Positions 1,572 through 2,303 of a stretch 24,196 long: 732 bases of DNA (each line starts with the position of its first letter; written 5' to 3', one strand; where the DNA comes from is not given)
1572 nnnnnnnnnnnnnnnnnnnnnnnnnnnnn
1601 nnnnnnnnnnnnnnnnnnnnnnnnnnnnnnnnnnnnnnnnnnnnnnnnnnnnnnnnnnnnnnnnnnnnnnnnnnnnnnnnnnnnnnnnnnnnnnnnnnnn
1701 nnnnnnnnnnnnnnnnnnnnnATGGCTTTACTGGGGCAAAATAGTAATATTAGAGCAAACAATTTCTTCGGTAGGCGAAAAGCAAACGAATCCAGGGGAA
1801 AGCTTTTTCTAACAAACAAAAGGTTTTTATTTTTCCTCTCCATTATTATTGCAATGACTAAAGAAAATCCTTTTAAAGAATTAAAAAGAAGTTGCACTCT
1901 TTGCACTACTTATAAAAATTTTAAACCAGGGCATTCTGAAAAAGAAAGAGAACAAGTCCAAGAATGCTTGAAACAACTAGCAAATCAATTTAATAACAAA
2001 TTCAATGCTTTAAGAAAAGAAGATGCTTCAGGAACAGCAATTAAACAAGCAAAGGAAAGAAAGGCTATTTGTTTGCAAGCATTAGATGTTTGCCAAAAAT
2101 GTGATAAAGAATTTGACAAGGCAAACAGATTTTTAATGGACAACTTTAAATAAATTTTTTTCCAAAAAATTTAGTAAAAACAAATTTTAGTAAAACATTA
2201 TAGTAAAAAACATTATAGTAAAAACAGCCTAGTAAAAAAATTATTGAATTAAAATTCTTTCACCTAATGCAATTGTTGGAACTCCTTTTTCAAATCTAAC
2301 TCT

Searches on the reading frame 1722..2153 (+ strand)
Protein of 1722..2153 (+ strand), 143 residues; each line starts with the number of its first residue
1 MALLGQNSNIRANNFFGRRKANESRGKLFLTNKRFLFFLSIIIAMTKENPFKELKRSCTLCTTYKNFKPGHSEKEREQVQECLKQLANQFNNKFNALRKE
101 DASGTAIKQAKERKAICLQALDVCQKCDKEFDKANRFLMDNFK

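Call 7: search_protein_families(library=pfam, proteins=[window:1722-2153:+], max_evalue=0.01)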
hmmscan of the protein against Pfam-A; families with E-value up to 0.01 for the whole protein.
window:1722-2153:+ (143 aa): 1 family
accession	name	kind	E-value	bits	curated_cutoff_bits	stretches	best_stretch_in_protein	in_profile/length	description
PF20651.3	EXOC6_Sec15_N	-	0.0036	17.7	27.2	1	75-135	44-104/170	Exocyst complex component EXOC6/Sec15, N-terminal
